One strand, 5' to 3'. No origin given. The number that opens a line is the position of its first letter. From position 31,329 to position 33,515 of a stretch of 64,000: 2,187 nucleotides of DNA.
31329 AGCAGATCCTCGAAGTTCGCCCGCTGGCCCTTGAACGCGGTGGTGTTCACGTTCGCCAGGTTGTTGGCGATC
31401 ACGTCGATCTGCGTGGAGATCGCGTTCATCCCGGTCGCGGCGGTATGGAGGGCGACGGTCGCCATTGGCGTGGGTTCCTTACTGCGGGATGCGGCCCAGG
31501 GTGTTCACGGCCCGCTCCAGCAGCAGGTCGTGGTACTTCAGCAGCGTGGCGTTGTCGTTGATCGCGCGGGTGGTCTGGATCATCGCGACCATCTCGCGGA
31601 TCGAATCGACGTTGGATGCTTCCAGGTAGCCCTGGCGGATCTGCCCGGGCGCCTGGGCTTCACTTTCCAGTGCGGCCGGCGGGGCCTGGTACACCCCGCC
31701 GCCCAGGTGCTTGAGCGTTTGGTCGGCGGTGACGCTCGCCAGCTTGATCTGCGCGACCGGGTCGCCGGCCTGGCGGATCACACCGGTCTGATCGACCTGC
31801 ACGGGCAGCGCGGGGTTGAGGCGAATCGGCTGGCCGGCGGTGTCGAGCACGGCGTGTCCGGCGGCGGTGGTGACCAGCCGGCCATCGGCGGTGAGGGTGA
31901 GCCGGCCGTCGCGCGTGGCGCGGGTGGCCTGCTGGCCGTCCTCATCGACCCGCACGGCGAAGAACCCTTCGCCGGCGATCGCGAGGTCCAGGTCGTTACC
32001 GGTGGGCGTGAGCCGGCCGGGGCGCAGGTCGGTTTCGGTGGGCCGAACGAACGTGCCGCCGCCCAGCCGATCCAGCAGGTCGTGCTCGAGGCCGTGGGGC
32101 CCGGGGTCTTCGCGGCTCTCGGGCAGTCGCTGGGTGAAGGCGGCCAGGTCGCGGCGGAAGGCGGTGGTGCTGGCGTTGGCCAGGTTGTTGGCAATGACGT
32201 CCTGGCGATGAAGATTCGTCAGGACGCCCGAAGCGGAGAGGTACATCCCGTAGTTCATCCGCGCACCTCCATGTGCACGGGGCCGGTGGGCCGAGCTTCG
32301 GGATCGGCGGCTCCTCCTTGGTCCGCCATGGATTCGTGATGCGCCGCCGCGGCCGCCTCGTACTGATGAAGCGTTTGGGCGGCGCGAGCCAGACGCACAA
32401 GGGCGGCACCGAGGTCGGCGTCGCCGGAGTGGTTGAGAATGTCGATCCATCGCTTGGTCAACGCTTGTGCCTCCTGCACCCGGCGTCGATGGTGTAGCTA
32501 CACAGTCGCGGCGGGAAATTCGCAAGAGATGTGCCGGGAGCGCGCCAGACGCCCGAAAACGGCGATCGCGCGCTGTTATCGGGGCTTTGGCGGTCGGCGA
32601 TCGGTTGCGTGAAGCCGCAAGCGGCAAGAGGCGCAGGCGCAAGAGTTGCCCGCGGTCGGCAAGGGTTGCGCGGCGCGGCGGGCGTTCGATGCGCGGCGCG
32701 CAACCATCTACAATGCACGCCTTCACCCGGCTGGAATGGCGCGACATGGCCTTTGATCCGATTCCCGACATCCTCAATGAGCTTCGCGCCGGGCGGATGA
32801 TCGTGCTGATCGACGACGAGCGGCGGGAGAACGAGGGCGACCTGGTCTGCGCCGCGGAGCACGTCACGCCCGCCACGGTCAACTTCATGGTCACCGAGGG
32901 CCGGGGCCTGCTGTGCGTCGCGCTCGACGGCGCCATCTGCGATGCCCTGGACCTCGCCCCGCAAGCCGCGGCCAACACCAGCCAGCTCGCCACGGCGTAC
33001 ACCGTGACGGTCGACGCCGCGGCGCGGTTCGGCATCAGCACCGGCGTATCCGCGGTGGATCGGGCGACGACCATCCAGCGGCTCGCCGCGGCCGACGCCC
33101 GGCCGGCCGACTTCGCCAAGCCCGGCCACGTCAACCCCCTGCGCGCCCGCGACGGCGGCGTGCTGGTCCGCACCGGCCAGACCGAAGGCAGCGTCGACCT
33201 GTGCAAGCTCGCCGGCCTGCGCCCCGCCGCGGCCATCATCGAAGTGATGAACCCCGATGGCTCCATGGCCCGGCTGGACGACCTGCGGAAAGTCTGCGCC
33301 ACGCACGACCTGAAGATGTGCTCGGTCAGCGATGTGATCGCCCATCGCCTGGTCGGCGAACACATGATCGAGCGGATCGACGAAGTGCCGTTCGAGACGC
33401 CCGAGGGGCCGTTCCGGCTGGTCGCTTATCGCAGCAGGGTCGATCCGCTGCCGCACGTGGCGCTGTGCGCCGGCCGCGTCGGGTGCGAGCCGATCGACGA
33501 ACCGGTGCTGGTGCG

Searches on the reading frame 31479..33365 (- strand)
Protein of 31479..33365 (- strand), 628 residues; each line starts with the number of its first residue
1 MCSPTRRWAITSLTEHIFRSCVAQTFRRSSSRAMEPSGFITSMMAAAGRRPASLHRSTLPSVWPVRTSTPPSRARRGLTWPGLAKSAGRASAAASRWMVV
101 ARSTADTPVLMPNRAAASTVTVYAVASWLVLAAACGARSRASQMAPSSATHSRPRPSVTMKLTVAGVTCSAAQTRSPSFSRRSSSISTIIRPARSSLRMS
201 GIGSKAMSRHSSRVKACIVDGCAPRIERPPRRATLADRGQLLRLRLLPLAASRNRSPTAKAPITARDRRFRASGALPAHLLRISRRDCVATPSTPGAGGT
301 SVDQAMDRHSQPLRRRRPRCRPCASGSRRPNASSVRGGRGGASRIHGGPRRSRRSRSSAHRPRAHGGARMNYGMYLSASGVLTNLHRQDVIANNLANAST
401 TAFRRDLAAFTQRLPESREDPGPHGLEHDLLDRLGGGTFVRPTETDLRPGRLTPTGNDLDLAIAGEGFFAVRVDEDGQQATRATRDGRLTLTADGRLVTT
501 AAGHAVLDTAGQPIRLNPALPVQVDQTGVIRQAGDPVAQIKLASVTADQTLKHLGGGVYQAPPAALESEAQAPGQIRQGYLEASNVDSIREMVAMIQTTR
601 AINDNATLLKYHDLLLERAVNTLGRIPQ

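Call 94: search_protein_families(library=pfam, proteins=[window:31479-33365:-], max_evalue=0.00001)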
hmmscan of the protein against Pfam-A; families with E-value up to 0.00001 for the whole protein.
window:31479-33365:- (628 aa): 3 families
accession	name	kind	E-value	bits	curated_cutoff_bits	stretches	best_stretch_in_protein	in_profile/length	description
PF06429.18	Flg_bbr_C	-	3e-10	39.9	23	1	577-621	1-45/46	Flagellar basal body rod FlgEFG protein C-terminal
PF22692.1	LlgE_F_G_D1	-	1.3e-07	32.1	27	1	462-530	1-62/64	Flagellar hook protein FlgE/F/G D1 domain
PF00460.25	Flg_bb_rod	-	5.4e-06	26.7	20.7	0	374-403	1-30/31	Flagella basal body rod protein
